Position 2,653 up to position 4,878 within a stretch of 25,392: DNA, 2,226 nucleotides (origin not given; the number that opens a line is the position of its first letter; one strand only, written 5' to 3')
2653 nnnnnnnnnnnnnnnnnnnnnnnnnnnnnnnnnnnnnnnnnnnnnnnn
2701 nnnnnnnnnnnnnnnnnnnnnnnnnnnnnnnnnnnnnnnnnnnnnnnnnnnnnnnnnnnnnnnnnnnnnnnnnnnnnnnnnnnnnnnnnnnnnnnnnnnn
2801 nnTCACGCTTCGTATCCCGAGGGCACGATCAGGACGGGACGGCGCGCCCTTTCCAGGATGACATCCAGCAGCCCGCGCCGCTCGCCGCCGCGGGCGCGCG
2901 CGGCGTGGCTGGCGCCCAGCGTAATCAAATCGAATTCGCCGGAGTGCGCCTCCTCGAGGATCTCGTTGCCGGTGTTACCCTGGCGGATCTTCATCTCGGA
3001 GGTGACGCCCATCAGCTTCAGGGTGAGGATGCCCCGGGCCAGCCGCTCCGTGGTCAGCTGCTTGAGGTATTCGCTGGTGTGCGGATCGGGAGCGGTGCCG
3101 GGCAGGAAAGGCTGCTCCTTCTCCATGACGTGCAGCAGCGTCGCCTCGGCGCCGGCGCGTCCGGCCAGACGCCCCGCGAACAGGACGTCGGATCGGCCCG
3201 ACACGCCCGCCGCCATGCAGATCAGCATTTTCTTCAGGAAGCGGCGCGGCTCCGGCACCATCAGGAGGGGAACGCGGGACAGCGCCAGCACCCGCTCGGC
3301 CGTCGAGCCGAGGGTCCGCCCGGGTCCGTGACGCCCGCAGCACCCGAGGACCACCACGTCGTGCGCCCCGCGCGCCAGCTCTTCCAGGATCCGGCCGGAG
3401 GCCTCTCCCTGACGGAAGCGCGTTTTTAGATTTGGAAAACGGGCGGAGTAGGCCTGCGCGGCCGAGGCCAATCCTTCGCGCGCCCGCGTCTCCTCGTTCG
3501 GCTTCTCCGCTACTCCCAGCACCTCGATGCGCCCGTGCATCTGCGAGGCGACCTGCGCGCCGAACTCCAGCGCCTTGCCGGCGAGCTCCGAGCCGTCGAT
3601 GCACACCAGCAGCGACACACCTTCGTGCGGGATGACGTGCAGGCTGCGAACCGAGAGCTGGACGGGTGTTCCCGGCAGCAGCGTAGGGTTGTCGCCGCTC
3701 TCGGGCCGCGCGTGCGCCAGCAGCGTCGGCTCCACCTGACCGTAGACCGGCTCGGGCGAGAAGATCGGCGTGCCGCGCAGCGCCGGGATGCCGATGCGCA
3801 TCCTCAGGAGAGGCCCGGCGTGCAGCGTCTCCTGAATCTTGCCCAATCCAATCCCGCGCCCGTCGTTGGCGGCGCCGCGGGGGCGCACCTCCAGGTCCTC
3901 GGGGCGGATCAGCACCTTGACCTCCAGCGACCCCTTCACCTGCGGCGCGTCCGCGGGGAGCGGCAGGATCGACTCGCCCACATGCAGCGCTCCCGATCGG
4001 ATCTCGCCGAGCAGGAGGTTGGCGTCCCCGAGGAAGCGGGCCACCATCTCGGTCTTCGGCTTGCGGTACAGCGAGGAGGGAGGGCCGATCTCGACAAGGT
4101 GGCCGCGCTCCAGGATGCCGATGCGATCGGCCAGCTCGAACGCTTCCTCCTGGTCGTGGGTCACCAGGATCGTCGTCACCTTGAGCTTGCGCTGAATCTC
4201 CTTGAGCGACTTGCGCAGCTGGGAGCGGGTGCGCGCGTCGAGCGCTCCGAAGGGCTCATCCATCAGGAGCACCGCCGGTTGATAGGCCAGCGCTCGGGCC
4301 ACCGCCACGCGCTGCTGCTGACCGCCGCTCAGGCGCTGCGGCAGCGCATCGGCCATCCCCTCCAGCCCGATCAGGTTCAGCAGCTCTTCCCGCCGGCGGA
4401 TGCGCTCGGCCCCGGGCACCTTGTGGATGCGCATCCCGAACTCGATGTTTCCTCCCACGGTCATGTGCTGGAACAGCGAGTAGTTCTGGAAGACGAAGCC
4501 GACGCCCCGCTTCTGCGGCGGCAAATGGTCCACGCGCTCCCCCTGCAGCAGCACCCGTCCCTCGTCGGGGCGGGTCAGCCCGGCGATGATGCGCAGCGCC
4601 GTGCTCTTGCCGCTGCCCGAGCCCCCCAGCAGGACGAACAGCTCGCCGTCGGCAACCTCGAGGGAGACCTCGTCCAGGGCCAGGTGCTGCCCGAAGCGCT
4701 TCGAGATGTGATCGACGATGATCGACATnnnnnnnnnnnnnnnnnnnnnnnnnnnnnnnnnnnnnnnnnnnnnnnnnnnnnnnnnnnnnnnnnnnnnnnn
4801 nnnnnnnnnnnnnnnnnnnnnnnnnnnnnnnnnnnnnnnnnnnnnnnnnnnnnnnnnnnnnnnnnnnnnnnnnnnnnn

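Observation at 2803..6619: Sulfate-type ABC importer with a single permease and an ATPase fused to TOBE plus tandem universal-stress-protein domains.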

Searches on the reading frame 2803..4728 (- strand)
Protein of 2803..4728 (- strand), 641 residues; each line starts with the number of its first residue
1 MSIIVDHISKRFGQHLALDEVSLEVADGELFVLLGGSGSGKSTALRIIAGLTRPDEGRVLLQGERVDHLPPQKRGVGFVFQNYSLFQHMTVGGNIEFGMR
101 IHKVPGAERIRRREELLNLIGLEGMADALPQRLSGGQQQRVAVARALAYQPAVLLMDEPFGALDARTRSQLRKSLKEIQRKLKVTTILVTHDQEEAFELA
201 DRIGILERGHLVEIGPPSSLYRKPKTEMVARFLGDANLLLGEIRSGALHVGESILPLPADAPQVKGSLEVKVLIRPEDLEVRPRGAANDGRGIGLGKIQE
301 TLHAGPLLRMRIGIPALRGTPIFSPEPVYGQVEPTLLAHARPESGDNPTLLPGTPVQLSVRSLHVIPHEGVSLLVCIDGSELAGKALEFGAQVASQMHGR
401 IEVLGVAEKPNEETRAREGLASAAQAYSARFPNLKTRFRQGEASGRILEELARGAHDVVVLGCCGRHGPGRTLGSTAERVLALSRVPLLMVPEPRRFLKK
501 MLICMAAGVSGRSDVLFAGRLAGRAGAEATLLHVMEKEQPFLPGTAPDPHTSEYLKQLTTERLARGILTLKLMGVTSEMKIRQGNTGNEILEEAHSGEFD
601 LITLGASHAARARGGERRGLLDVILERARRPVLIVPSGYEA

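Call 3: search_protein_families(library=pfam, proteins=[window:2803-4728:-], max_evalue=0.01)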
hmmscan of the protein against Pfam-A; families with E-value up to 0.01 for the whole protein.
window:2803-4728:- (641 aa): 6 families
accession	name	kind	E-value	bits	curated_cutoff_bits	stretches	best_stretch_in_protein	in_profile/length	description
PF00005.33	ABC_tran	-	5.7e-34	118.1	25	1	18-160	1-136/137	ABC transporter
PF00582.32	Usp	-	8.1e-26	91.7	24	2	373-492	5-141/141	Universal stress protein family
PF13304.12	AAA_21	-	7.3e-06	26.7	27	0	134-193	239-300/304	AAA domain, putative AbiEii toxin, Type IV TA system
PF17850.7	CysA_C_terminal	-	0.00012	23.1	29.7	1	237-281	1-43/43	CysA C-terminal regulatory domain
PF02463.25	SMC_N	-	0.00088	19.2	40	1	130-202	134-207/220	RecF/RecN/SMC N terminal domain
PF25199.1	nSTAND_NTPase5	-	0.0091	16.3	34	0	27-59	40-73/145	Novel STAND NTPase 5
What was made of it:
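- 4021..4728 (-): ATPase residues 1-236: the ABC nucleotide-binding domain (Walker A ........, signature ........, Walker B LLMDEP). ABC_tran 5.7e-34 (call 3).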

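Call 4: search_protein_families(library=ncbifam, proteins=[window:2803-4728:-], max_evalue=0.01)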
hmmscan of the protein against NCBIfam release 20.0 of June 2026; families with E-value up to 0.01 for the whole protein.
window:2803-4728:- (641 aa): 191 families (the best 25 are shown)
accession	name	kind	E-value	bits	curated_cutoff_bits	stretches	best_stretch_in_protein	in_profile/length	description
TIGR03265.1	PhnT2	equivalog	2.1e-97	326.5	457.7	1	3-322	5-320/353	putative 2-aminoethylphosphonate ABC transporter ATP-binding protein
TIGR00968.1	3a0106s01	subfamily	1.8e-89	299.3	342.75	1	3-238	1-236/237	sulfate ABC transporter ATP-binding protein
NF006987.0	PRK09452.1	equivalog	6.6e-87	291.6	482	1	5-312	20-331/378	spermidine/putrescine ABC transporter ATP-binding protein PotA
TIGR01187.1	potA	subfamily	2.4e-86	289.8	355.6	1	33-312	1-284/325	polyamine ABC transporter ATP-binding protein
NF008105.0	PRK10851.1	equivalog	2.7e-86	289.5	502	1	1-285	1-286/362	sulfate/thiosulfate ABC transporter ATP-binding protein CysA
NF040840.2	tungstate_WtpC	equivalog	4.7e-86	289.2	440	1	4-314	3-311/347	tungstate ABC transporter ATP-binding protein WtpC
NF040933.2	ABC_arch_GlcV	equivalog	2.2e-84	283.3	450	1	2-292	2-299/357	glucose ABC transporter ATP-binding protein GlcV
NF008513.0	PRK11432.1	equivalog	5.3e-81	272.2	496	1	4-287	8-291/351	ferric ABC transporter ATP-binding protein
TIGR03258.1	PhnT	equivalog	2.3e-79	267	499.15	1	3-288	9-300/359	2-aminoethylphosphonate ABC transport system ATP-binding subunit PhnT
NF043075.1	MMSYN1_0197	equivalog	2.8e-78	263.3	550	1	5-284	5-283/341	spermidine/putrescine ABC transporter ATP-binding protein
NF008653.0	PRK11650.1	subfamily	5.7e-77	259.2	432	1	3-282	4-288/357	sn-glycerol-3-phosphate ABC transporter ATP-binding protein UgpC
NF008621.0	PRK11607.1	equivalog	3.2e-72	243.4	613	1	7-298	24-320/377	putrescine ABC transporter ATP-binding subunit PotG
TIGR01186.1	proV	subfamily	4e-68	230.2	326.6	1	11-238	2-235/363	betaine/proline/choline family ABC transporter ATP-binding protein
NF008233.0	PRK11000.1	equivalog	1.1e-64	218.6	568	1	2-277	3-286/369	maltose/maltodextrin ABC transporter ATP-binding protein MalK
TIGR03415.1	ABC_choXWV_ATP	equivalog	1.4e-57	195.4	483.75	1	6-238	28-270/382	choline ABC transporter ATP-binding protein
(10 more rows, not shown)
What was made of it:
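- On Molybdate/tungstate ABC importers (ModABC, TupABC, WtpABC): The modC model scores 179.4 against a cutoff of 285 (call 4).
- Closest known: CysPTWA / Sbp sulfate-thiosulfate ABC importer. Different: All three proteins fall below NCBIfam's curated cutoffs (call 4).
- Permease and ATPase score best against sulfate families (call 4). All three proteins miss the curated sulfate cutoffs (call 4). The permease scores highest on sulfate models (call 4).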

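Call 5: find_homologous_proteins(query=window:2803-4728:-, max_evalue=1e-10)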
Query window:2803-4728:- (641 aa): 7941 proteins with E <= 1e-10 among 8000 candidates; the best 120 are listed.
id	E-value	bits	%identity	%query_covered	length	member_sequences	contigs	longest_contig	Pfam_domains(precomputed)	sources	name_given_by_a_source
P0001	0.0e+0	1394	100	100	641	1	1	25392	PF00005.34,PF00582.33,PF13304.13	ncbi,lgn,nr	ncbi:MAG TPA: ATP-binding cassette domain-containing protein [Candidatus Polarisedimenticolia bacter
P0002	0.0e+0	1311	94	100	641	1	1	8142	PF00005.34,PF00582.33,PF13304.13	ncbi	-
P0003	0.0e+0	1282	93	99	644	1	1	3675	PF00005.34,PF00582.33,PF13304.13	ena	-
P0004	0.0e+0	1237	89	100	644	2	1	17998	PF00005.34,PF00582.33,PF13304.13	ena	-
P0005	0.0e+0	1220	88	100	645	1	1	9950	PF00005.34,PF00582.33,PF13304.13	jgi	jgi:sulfate transport system ATP-binding protein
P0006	0.0e+0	1125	80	100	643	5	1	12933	PF00005.34,PF00582.33,PF13304.13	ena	-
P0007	0.0e+0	1117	80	100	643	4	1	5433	PF00005.34,PF00582.33,PF13304.13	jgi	jgi:sulfate/thiosulfate transport system ATP-binding protein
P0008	0.0e+0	1115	80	100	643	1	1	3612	PF00005.34,PF00582.33,PF13304.13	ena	-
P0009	0.0e+0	1107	79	99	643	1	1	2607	PF00005.34,PF00582.33,PF13304.13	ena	-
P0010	0.0e+0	1096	79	99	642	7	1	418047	PF00005.34,PF00582.33,PF13304.13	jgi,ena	-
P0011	0.0e+0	1078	77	100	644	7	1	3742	PF00005.34,PF00582.33,PF13304.13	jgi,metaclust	metaclust:\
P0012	0.0e+0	1066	77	99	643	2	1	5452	PF00005.34,PF17850.8,PF00582.33,PF13304.13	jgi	-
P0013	0.0e+0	1035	75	99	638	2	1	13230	PF00005.34,PF00582.33,PF13304.13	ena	-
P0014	0.0e+0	1029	74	99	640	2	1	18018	PF00005.34,PF00582.33,PF13304.13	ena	-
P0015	0.0e+0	1023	75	99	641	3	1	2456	PF00005.34,PF17850.8,PF00582.33,PF13304.13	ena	-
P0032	5.8e-159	549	46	99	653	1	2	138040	PF00005.34,PF00582.33,PF13304.13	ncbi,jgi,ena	-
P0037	6.6e-155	535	46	99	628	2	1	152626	PF00005.34,PF02463.26,PF00582.33,PF13304.13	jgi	jgi:sulfate transport system ATP-binding protein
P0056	4.6e-151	523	45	99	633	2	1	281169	PF00005.34,PF00582.33,PF13304.13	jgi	-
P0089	1.9e-148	514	44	99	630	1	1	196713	PF00005.34,PF00582.33,PF13304.13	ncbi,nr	ncbi:MAG: ATP-binding cassette domain-containing protein [Chloroflexi bacterium]|nr:ATP-binding cass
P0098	7.5e-148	512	43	99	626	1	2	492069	PF00005.34,PF00582.33,PF13304.13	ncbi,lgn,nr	ncbi:MAG: universal stress protein [Nitrospirae bacterium]|nr:universal stress protein [Candidatus M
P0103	1.6e-147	511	45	100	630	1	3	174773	PF00005.34,PF00582.33,PF13304.13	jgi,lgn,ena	-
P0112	7.9e-147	509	44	99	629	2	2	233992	PF00005.34,PF02463.26,PF00582.33,PF13304.13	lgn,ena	-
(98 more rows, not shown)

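Call 9: find_encoding_contigs(protein=P0098, flank=6000, max_places=2)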
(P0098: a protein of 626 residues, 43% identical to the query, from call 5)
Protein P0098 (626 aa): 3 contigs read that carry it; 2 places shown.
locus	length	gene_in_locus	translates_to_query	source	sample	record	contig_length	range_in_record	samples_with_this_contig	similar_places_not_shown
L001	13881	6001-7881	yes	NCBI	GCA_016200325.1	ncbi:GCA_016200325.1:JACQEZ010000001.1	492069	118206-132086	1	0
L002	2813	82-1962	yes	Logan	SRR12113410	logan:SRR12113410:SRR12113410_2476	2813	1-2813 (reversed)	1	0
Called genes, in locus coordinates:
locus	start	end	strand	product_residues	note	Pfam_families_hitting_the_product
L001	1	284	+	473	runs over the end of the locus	PF14238:DUF4340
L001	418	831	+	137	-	PF00376:MerR, PF13411:MerR_1, PF09278:MerR-DNA-bind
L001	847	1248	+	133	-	PF00903:Glyoxalase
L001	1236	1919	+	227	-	PF00230:MIP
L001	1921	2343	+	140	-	PF01451:LMWPc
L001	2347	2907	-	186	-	PF01625:PMSR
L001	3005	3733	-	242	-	PF07738:Sad1_UNC (weak)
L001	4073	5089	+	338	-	PF13531:SBP_bac_11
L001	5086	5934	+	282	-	PF00528:BPD_transp_1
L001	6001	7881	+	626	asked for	PF00005:ABC_tran, PF13304:AAA_21 (faint), PF00582:Usp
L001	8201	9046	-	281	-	PF00989:PAS (faint), PF13188:PAS_8 (faint), PF08448:PAS_4 (faint), PF13426:PAS_9 (faint), PF08447:PAS_3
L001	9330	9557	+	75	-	-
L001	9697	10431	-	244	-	PF00174:Oxidored_molyb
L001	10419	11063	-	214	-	PF03781:FGE-sulfatase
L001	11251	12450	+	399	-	PF02786:CPSase_L_D2 (faint), PF15632:ATPgrasp_Ter (weak)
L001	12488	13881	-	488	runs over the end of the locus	PF00370:FGGY_N, PF02782:FGGY_C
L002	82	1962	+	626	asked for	PF00005:ABC_tran, PF13304:AAA_21 (faint), PF00582:Usp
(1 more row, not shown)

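Call 20: find_encoding_contigs(protein=P0089, flank=6000, max_places=1)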
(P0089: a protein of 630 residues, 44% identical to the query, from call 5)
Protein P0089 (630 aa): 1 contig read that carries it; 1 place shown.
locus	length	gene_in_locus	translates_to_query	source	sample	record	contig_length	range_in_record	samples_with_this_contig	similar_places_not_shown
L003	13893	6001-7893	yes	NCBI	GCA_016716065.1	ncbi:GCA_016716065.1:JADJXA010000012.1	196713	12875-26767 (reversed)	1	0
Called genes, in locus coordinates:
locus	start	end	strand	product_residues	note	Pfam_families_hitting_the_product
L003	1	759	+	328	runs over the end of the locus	PF12849:PBP_like_2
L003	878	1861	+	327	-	PF00528:BPD_transp_1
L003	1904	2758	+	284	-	PF00528:BPD_transp_1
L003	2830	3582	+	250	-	PF02463:SMC_N (faint), PF03215:Rad17 (weak), PF20703:nSTAND1 (faint), PF13555:AAA_29 (faint), PF00005:ABC_tran, PF13304:AAA_21 (faint), PF13401:AAA_22 (faint)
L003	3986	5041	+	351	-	PF13531:SBP_bac_11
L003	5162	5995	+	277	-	PF00528:BPD_transp_1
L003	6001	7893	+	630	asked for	PF00005:ABC_tran, PF13304:AAA_21 (weak), PF00582:Usp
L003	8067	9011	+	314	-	PF13187:Fer4_9 (faint), PF12838:Fer4_7 (weak), PF13237:Fer4_10 (weak), PF13247:Fer4_11, PF00037:Fer4 (weak), PF12797:Fer4_2 (weak), PF12837:Fer4_6 (weak), PF13247:Fer4_11, +1 more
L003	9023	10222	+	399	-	PF03916:NrfD, PF14589:NrfD_2 (weak)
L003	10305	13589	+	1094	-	PF10518:TAT_signal (weak), PF04879:Molybdop_Fe4S4 (weak), PF00384:Molybdopterin, PF01568:Molydop_binding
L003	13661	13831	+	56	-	PF02416:TatA_B_E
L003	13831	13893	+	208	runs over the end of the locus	PF02663:FmdE, PF01258:zf-dskA_traR (weak)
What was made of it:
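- Two loci have molybdoenzyme genes nearby: L003 (directly downstream) and L001 (calls 9, 20). A molybdopterin oxidoreductase operon lies directly downstream in L003, and an Oxidored_molyb gene is nearby in L001 (calls 9, 20).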

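Call 21: find_encoding_contigs(protein=P0010, flank=8000, max_places=1)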
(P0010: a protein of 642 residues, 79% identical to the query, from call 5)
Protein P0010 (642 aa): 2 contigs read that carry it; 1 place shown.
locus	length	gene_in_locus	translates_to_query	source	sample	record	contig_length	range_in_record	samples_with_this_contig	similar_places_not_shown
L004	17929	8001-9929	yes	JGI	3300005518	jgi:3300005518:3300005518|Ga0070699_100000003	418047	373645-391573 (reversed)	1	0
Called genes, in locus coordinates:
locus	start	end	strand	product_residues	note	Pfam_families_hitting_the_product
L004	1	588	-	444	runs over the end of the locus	PF00375:SDF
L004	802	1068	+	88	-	-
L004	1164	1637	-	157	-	PF07617:DUF1579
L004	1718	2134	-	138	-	-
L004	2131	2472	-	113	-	PF02627:CMD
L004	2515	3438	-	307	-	-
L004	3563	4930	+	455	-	PF00324:AA_permease, PF13520:AA_permease_2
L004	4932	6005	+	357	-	PF00155:Aminotran_1_2, PF01053:Cys_Met_Meta_PP, PF00266:Aminotran_5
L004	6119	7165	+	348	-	PF13531:SBP_bac_11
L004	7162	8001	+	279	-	PF00528:BPD_transp_1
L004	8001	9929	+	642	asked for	PF00005:ABC_tran, PF13304:AAA_21 (faint), PF00582:Usp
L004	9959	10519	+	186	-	PF01923:Cob_adeno_trans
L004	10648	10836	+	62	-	PF04024:PspC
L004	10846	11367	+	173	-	PF05099:TerB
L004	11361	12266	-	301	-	PF07920:DUF1684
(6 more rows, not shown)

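Call 22: find_encoding_contigs(protein=P0056, flank=6000, max_places=1)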
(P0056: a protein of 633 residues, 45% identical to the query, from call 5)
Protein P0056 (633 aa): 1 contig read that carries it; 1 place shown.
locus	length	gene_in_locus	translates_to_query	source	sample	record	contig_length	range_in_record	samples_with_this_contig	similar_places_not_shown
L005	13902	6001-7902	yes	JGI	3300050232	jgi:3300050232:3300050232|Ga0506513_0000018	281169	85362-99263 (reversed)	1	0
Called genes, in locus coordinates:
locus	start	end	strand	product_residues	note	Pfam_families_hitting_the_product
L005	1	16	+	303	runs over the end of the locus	PF07833:Cu_amine_oxidN1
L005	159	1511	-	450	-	PF01546:Peptidase_M20, PF07687:M20_dimer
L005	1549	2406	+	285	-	-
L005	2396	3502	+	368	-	PF02746:MR_MLE_N, PF26685:DUF8230_C, PF13378:MR_MLE_C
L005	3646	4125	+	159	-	PF02082:Rrf2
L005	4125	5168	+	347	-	PF13531:SBP_bac_11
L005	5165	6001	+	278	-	PF00528:BPD_transp_1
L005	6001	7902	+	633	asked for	PF00005:ABC_tran, PF13304:AAA_21 (weak), PF00582:Usp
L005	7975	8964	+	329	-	PF00583:Acetyltransf_1, PF13508:Acetyltransf_7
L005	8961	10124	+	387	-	PF03417:AAT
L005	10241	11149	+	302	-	-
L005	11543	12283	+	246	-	-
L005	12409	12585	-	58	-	PF07927:HicA_toxin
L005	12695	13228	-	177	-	-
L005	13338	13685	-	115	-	PF21748:UPF0150 (weak), PF05534:HicB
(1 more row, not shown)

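Call 24: predict_structure(alignment_id=A1)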
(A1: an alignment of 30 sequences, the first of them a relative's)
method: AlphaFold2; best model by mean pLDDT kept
length: 641 residues; sequences in the alignment: 30
mean_pLDDT: 84.8   pTM: 0.79
mean pLDDT of the five models: 84.8, 82.9, 78.1, 76.9, 73.6
residues with pLDDT >= 90: 254; 70-90: 325; 50-70: 45; < 50: 17
segments of 3 or more residues with pLDDT < 50: 344-346, 609-617, 639-641
pLDDT, mean of each block of 10 residues (from residue 1): 88 85 92 90 93 92 89 85 72 88 89 90 88 83 87 84 74 82 89 89 91 93 91 91 91 89 84 94 76 90 86 91 86 91 62 91 89 87 88 89 89 86 89 87 88 84 65 78 87 89 74 82 91 76 60 82 90 91 89 94 71 48 84 75 33
secondary structure, 60 per line:
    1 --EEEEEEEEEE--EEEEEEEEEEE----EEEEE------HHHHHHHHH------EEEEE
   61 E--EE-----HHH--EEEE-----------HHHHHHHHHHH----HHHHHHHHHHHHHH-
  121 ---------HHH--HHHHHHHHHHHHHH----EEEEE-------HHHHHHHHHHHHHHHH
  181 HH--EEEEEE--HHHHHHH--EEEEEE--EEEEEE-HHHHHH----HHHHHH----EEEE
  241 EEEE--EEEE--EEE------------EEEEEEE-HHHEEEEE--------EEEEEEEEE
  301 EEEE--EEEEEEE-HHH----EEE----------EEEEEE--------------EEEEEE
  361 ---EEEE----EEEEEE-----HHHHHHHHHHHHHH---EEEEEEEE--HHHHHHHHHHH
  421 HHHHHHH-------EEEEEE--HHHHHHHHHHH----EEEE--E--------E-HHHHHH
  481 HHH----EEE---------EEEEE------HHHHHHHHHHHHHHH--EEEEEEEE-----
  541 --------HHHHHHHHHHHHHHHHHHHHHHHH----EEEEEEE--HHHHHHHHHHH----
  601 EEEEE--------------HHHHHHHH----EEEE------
elements in order: E3-12 E15-25 E30-34 H41-49 E56-61 E76-79 H91-101 H106-119 H135-148 E153-157 H165-182 E185-190 H193-199 E202-207 E210-215 H217-222 H227-232 E237-244 E247-250 E253-255 E268-274 E279-283 E292-304 E307-313 E322-324 E335-340 E355-360 E364-367 E372-377 H383-396 E400-407 H410-427 E435-440 H443-453 E458-461 H475-483 E488-490 E500-504 H511-525 E528-535 H549-572 E577-583 H586-596 E601-605 H620-627 E632-635
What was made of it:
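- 3625..4020 (-): ATPase residues 237-368: CysA/MalK-type C-terminal regulatory beta-barrel ('TOBE-like'). The model is all-beta here (call 24).
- AF2 models the whole chain with pTM 0.79 (call 24).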

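Call 28: fold_search(model_id=the predicted structure, library=pdb)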
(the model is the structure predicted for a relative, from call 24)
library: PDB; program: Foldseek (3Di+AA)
matches with E <= 10: 1928; with E <= 0.001: 1370
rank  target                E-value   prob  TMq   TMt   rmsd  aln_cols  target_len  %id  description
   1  1z47_B                2.8e-37  1.00  0.49  0.88   3.6       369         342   39  Structure of the ATPase subunit CysA of the putative sulfate ATP-binding cassette (ABC) transporter from Alicyclobacil (released 2005-06-07)
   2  2it1_B                3.7e-36  1.00  0.47  0.80   3.7       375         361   33  Structure of PH0203 protein from Pyrococcus horikoshii (released 2007-10-30)
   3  9j4r_B                4.9e-36  1.00  0.49  0.90   3.1       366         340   38  Cryo-EM structure of ferric ion importer, FbpBC, from Thermus thermophilus (released 2025-08-13)
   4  8zx1_A                1.1e-35  1.00  0.50  0.86   3.3       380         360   33  Cryo-EM structure of E.coli spermidine transporter PotABC in nanodisc (released 2024-10-09)
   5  2it1_A                1.2e-35  1.00  0.45  0.77   3.8       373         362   34  Structure of PH0203 protein from Pyrococcus horikoshii (released 2007-10-30)
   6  1z47_A                2.1e-35  1.00  0.46  0.81   4.3       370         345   39  Structure of the ATPase subunit CysA of the putative sulfate ATP-binding cassette (ABC) transporter from Alicyclobacil (released 2005-06-07)
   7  2d62                  2.2e-35  1.00  0.49  0.82   3.0       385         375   35  Crystal structure of multiple sugar binding transport ATP-binding protein (released 2006-05-08)
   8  1v43                  2.4e-35  1.00  0.47  0.83   3.3       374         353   36  Crystal Structure of ATPase subunit of ABC Sugar Transporter (released 2004-11-16)
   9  2yyz                  2.9e-35  1.00  0.48  0.83   3.2       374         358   34  Crystal structure of Sugar ABC transporter, ATP-binding protein (released 2007-11-06)
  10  8zx1_D                5.7e-35  1.00  0.49  0.86   3.1       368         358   34  Cryo-EM structure of E.coli spermidine transporter PotABC in nanodisc (released 2024-10-09)
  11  8y5f_A                1.0e-34  1.00  0.51  0.88   2.9       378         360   33  Cryo-EM structure of E.coli spermidine transporter PotABC (released 2024-10-09)
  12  6yir                  2.5e-34  1.00  0.47  0.80   3.6       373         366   32  Crystal structure of Bacillus subtilis MsmX ATPase (released 2020-11-18)
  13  1oxu_A                4.8e-34  1.00  0.47  0.82   4.1       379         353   34  Crystal structure of GlcV, the ABC-ATPase of the glucose ABC transporter from Sulfolobus solfataricus (released 2003-06-17)
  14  1g29_1                7.5e-34  1.00  0.48  0.79   3.7       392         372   35  MALK (released 2000-12-06)
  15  8y5f_D                9.4e-34  1.00  0.50  0.88   3.4       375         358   34  Cryo-EM structure of E.coli spermidine transporter PotABC (released 2024-10-09)
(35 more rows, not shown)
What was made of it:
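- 4021..4728 (-): Foldseek best hit is CysA 1Z47, E 2.8e-37, 39% identity (call 28).
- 3625..4020 (-): Residues 1-368 cover the whole of CysA 1Z47 (target-normalised TM 0.88) as well as MalK, PotA and FbpC (call 28).
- On Sulfate/thiosulfate ABC importer CysPTWA-Sbp: Foldseek to 1Z47: E 2.8e-37, target-normalised TM 0.88, 39% identity, over about 369 columns (call 28).
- Closest known: CysPTWA / Sbp sulfate-thiosulfate ABC importer. Same: ATPase residues 1-368 are a full CysA including its regulatory barrel (call 28).
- ATPase residues 1-368 superpose on whole CysA 1Z47 (target-normalised TM 0.88, call 28).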

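Call 42: find_encoding_contigs(protein=P0112, flank=7000, max_places=1)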
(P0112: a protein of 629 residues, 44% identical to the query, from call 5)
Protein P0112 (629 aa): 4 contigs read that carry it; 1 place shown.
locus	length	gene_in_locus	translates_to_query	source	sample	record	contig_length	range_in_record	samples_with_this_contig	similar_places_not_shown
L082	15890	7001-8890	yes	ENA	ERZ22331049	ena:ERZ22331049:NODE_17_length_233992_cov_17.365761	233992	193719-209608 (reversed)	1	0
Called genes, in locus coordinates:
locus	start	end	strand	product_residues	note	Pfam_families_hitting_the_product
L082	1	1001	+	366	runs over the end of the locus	PF01547:SBP_bac_1 (weak), PF13531:SBP_bac_11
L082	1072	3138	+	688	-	PF00989:PAS, PF08448:PAS_4 (faint), PF13426:PAS_9 (weak), PF00512:HisKA, PF02518:HATPase_c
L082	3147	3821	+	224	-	PF00072:Response_reg, PF23198:PDE8A_N (weak), PF00486:Trans_reg_C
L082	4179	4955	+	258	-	PF00582:Usp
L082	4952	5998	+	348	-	PF13531:SBP_bac_11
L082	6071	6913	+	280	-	PF00528:BPD_transp_1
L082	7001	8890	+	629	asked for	PF00005:ABC_tran, PF02463:SMC_N (faint), PF13304:AAA_21 (weak), PF00582:Usp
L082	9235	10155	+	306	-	PF03704:BTAD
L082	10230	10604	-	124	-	-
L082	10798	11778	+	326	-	-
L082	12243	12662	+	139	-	-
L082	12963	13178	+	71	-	-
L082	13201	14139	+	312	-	-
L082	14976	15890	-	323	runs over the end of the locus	-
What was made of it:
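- A stand-alone USP gene directly precedes the cassette in L082 (call 42). L082 has an extra stand-alone USP gene and a histidine kinase / response regulator pair directly upstream of the cassette (call 42).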

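Call 43: find_encoding_contigs(protein=P0103, flank=7000, max_places=1)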
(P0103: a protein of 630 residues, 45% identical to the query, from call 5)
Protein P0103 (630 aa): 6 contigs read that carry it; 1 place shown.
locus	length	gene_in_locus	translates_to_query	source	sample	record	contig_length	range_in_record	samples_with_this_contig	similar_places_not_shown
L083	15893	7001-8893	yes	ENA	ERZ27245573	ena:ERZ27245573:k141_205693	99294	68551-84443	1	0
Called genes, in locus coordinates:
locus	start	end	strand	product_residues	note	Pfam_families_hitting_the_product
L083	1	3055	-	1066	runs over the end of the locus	PF00702:Hydrolase, PF13419:HAD_2, PF03636:Glyco_hydro_65N, PF03632:Glyco_hydro_65m, PF03633:Glyco_hydro_65C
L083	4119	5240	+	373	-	PF13531:SBP_bac_11, PF01547:SBP_bac_1, PF13343:SBP_bac_6 (weak)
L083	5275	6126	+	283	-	PF00528:BPD_transp_1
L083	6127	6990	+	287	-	PF00528:BPD_transp_1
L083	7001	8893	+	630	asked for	PF00005:ABC_tran, PF13304:AAA_21 (faint), PF00582:Usp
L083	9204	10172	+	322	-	-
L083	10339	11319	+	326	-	PF01391:Collagen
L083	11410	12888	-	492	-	-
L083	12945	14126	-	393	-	PF26686:DUF8575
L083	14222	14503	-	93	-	PF04316:FlgM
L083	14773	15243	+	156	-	PF02590:SPOUT_MTase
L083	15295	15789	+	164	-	-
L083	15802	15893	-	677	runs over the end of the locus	PF00580:UvrD-helicase, PF13245:AAA_19, PF13604:AAA_30 (faint), PF13361:UvrD_C, PF13538:UvrD_C_2 (weak)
